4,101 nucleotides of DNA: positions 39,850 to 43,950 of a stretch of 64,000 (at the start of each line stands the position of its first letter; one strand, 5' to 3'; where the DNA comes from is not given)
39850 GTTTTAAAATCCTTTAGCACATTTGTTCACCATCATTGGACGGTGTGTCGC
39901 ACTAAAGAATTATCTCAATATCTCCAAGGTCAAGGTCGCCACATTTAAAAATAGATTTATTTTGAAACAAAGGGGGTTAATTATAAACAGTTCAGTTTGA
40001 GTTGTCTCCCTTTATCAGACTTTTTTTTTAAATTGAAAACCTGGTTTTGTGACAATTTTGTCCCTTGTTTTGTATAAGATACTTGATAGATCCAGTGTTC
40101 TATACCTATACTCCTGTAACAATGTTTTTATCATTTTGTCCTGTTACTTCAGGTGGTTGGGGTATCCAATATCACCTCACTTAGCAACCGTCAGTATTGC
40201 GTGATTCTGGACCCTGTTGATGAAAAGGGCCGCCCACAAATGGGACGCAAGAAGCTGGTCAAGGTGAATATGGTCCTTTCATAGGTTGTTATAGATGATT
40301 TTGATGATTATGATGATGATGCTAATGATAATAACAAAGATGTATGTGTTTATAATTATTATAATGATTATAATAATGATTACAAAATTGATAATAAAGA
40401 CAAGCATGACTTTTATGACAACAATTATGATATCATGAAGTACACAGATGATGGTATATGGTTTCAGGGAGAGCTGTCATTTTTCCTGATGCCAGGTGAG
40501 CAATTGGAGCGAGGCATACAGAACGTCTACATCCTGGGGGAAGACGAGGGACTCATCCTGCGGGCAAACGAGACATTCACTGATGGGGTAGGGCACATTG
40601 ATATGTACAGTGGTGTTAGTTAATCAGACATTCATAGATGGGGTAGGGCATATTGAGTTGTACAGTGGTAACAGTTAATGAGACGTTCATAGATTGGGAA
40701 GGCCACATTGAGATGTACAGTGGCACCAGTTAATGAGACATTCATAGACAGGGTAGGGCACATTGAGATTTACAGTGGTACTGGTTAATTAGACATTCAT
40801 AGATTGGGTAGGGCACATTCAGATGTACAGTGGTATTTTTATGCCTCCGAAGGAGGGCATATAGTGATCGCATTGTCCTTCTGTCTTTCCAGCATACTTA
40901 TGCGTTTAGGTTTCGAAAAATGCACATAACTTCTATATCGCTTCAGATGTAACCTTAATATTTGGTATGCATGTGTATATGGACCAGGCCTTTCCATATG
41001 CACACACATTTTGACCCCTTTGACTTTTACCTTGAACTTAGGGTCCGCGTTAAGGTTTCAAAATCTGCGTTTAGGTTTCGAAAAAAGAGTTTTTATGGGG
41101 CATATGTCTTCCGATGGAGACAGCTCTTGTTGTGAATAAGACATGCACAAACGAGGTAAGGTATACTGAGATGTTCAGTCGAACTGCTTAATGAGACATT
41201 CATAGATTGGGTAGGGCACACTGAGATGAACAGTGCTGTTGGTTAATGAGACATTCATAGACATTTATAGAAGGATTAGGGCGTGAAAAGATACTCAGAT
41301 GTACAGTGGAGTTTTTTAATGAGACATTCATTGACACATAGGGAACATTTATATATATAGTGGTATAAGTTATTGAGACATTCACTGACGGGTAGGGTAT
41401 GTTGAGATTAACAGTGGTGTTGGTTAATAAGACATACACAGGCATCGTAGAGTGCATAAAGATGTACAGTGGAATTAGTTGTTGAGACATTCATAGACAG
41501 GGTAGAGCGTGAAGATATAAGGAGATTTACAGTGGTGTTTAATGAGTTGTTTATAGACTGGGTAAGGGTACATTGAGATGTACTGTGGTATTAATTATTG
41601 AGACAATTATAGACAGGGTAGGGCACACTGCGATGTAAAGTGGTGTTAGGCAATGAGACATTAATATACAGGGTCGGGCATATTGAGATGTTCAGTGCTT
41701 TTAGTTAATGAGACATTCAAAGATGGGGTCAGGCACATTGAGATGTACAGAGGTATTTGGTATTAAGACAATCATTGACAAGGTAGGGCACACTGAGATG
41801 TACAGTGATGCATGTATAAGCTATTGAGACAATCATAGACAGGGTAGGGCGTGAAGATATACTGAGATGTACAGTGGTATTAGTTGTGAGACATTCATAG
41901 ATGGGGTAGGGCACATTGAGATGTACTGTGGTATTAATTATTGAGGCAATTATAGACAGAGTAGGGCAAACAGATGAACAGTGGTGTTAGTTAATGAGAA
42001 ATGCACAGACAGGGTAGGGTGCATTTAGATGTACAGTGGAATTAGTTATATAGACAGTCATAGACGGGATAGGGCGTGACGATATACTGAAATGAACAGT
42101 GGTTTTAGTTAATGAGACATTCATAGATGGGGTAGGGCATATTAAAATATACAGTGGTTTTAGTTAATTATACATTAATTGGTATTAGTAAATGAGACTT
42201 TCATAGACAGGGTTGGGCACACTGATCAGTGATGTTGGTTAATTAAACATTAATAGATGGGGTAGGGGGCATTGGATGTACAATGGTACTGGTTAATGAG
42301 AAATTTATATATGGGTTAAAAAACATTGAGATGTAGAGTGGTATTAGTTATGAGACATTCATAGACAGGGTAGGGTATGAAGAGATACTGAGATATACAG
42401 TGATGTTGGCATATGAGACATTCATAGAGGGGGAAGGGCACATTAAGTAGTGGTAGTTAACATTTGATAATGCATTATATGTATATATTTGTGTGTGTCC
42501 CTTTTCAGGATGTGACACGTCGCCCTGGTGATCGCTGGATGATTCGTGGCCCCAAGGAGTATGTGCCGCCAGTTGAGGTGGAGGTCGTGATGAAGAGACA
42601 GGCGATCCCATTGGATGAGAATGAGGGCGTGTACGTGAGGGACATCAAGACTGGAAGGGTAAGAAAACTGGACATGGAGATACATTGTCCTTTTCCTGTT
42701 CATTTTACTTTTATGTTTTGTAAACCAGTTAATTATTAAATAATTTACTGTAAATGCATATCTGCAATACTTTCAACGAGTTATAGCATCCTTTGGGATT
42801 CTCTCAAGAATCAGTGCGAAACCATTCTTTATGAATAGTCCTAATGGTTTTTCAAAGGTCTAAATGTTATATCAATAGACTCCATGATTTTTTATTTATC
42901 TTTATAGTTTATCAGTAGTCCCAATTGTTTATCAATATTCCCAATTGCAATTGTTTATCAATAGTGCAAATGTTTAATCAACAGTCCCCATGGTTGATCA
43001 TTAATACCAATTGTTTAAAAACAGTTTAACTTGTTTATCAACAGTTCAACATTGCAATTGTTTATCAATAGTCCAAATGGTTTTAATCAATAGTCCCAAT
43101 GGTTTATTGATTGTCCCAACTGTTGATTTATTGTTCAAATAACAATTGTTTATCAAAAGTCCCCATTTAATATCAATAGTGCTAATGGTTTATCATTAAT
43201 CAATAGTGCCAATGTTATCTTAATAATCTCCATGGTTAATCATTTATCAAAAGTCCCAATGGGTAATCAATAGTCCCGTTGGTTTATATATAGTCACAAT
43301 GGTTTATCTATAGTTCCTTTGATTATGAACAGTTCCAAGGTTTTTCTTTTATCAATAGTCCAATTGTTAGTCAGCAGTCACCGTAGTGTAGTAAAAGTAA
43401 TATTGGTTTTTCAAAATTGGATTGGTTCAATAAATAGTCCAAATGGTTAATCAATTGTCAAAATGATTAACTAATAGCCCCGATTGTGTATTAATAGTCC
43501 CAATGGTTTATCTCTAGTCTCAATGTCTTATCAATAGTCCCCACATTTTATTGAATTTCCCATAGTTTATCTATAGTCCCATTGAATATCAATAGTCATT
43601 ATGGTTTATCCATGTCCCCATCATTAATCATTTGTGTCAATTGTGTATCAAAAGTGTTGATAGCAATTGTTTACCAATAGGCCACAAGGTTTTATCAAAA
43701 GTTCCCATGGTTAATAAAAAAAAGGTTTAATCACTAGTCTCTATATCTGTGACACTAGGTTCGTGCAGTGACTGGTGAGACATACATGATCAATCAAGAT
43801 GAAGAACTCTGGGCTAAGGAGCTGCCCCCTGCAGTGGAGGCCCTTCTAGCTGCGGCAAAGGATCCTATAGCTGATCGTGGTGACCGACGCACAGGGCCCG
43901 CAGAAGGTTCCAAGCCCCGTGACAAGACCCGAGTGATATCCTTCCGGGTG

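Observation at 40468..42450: Minisatellite in MVP intron 6 was seeded from the exon 6 donor, putting ~26 decoy 5' splice sites right after the real one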

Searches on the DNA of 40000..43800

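Call 51: search_rna_families(source=window, start=40000, end=43800, threshold=evalue, max_evalue=1)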
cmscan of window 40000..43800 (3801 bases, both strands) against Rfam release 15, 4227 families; matches with E-value up to 1: 0.
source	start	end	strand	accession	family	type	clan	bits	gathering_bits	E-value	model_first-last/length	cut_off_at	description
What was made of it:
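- On Structured or annotated non-coding RNA in the intron: cmscan of 40000-43800 on both strands at E<=1 gave 0 hits (call 51).
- Rfam finds no RNA family in the region (call 51).
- Tried and rejected: Rfam was negative (call 51).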
